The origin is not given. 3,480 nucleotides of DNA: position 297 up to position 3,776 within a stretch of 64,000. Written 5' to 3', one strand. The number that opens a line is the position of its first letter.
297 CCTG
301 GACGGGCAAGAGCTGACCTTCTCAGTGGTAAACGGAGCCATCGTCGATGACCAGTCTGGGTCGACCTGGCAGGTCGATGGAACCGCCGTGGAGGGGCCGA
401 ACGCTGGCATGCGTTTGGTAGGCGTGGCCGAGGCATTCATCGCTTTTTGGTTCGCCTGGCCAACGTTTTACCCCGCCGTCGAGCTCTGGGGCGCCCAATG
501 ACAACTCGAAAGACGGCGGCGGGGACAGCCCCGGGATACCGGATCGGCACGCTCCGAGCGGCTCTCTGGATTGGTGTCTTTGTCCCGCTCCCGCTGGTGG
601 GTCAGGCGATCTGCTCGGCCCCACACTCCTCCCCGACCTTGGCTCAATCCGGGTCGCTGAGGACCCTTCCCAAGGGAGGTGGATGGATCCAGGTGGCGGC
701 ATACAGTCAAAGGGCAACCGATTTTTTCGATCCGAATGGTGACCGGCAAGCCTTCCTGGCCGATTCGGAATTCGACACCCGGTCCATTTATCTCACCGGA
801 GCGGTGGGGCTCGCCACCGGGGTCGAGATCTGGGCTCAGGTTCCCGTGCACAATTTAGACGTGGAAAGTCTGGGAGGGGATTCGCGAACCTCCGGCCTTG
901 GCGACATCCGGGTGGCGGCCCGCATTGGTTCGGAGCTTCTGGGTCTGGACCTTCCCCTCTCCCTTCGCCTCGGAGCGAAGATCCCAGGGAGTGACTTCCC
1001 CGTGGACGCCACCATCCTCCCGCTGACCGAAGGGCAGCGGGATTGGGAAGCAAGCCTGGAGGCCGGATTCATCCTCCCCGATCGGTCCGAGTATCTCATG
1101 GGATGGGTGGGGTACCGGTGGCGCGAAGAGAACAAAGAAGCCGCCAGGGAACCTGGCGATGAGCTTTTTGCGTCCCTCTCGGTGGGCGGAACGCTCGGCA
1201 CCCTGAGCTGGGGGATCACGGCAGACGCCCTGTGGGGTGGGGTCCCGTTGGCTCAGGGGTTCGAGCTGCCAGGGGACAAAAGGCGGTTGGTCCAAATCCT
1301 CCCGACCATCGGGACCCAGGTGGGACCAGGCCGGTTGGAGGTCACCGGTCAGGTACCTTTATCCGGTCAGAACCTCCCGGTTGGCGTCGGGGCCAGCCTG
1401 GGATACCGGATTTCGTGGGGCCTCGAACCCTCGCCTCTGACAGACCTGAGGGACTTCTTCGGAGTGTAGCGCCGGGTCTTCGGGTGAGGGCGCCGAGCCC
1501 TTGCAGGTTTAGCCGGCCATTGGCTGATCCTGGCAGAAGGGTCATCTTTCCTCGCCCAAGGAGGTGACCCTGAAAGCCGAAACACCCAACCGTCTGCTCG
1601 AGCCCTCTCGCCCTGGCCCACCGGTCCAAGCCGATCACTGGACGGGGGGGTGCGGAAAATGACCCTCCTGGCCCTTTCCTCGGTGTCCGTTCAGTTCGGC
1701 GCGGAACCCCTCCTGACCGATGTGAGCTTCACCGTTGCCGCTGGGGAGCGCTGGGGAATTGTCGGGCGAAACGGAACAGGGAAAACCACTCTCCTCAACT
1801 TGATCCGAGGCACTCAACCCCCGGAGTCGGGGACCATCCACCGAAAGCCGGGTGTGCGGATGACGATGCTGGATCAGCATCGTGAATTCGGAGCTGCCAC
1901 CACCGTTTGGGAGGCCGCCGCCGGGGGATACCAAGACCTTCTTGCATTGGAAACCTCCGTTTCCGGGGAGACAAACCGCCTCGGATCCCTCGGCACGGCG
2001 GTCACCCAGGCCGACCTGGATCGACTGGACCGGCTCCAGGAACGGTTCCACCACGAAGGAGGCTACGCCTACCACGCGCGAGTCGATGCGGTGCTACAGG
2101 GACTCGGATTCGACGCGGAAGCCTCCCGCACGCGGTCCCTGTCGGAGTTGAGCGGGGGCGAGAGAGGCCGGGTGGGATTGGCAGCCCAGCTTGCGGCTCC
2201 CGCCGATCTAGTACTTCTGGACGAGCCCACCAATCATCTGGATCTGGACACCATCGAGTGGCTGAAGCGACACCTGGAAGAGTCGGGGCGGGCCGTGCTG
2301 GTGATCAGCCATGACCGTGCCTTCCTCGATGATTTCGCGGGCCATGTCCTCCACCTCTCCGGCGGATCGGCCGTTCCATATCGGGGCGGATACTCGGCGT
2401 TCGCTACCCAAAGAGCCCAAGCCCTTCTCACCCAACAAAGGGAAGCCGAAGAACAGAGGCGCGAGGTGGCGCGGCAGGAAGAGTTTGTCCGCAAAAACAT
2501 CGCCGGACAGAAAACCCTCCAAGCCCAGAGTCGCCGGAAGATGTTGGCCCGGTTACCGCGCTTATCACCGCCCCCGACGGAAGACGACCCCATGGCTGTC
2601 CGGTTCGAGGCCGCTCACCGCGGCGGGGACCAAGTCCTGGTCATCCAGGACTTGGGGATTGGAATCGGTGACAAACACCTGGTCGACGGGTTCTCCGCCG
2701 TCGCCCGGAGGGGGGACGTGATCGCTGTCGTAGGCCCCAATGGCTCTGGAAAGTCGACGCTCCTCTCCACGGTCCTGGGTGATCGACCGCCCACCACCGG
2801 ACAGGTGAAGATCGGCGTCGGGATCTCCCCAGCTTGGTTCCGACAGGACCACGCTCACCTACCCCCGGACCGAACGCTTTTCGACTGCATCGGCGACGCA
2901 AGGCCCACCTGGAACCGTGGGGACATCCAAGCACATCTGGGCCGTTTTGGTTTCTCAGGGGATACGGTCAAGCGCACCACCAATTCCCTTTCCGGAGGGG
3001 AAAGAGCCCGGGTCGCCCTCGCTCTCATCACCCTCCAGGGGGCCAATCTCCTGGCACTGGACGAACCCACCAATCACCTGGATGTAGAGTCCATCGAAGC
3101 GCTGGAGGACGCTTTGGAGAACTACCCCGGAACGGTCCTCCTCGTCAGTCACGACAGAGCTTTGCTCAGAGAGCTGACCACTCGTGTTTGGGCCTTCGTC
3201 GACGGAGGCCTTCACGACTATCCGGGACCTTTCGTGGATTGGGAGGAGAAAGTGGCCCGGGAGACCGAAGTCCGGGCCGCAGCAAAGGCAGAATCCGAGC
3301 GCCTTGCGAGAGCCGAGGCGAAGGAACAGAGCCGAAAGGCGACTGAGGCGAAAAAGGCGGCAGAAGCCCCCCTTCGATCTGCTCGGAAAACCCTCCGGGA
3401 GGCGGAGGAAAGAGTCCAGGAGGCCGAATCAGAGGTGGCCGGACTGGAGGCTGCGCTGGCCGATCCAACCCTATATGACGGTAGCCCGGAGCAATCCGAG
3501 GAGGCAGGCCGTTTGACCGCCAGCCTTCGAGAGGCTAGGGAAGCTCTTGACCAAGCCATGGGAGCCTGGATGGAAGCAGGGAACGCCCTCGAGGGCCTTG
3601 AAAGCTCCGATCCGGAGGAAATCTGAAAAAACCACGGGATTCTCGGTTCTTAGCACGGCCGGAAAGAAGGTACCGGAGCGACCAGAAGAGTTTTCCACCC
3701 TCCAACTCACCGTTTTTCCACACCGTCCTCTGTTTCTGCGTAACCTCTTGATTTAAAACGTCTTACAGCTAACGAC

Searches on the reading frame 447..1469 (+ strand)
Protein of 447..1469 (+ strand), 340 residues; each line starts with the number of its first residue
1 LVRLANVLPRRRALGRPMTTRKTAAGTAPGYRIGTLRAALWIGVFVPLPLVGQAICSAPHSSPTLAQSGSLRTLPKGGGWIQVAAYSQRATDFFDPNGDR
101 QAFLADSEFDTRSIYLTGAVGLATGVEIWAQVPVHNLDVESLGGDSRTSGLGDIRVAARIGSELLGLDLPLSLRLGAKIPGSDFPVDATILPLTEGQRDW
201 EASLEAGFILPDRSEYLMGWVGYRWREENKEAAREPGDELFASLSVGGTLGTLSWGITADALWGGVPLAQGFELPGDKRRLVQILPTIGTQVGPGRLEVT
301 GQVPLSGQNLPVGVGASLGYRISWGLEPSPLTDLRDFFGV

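Call 24: search_protein_families(library=pfam, proteins=[window:447-1469:+], max_evalue=0.00001)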
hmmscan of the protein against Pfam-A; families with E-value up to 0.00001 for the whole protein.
window:447-1469:+ (340 aa): 1 family
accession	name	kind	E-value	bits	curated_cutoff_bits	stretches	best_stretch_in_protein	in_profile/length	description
PF13557.12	Phenol_MetA_deg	-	7.3e-08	33.2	22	1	119-318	34-240/242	Putative MetA-pathway of phenol degradation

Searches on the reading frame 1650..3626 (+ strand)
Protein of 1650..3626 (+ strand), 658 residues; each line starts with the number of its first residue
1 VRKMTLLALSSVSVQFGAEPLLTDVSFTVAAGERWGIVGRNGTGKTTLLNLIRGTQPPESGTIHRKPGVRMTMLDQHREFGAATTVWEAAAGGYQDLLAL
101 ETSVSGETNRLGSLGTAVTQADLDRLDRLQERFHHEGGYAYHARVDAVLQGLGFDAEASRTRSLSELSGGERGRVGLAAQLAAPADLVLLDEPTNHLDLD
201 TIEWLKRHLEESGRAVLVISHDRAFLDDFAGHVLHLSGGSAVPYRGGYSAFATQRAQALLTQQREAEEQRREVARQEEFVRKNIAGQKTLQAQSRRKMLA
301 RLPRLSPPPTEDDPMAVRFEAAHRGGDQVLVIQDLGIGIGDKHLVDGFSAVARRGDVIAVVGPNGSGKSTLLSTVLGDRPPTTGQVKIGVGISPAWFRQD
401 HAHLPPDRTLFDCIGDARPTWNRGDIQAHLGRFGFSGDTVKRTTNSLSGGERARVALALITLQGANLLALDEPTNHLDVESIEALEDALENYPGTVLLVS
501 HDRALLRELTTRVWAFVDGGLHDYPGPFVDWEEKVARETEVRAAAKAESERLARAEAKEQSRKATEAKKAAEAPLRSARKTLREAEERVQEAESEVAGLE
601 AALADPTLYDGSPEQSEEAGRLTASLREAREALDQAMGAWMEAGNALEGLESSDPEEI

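Call 24: search_protein_families(library=pfam, proteins=[window:1650-3626:+], max_evalue=0.00001)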
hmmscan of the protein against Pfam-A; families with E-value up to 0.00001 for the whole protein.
window:1650-3626:+ (658 aa): 8 families
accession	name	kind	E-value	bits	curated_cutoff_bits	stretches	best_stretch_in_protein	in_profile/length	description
PF00005.33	ABC_tran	-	3.1e-50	170.8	25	2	22-195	1-137/137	ABC transporter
PF12848.13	ABC_tran_Xtn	-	9.3e-23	80.6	25.9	1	234-313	1-80/85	ABC transporter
PF13304.12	AAA_21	-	1e-15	59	27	0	438-506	229-303/304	AAA domain, putative AbiEii toxin, Type IV TA system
PF02463.25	SMC_N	-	1.9e-15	57.3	40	0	444-509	134-205/220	RecF/RecN/SMC N terminal domain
PF13555.12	AAA_29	-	2.1e-07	31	27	0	352-372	20-39/61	P-loop containing region of AAA domain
PF16326.10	ABC_tran_CTD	-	3.1e-06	27.7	32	1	579-642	7-66/69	ABC transporter C-terminal domain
PF13401.12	AAA_22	-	7.8e-06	26.7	27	0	355-381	5-31/130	AAA domain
PF13191.12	AAA_16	-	8.6e-06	26.8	32.6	0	348-400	16-63/167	AAA ATPase domain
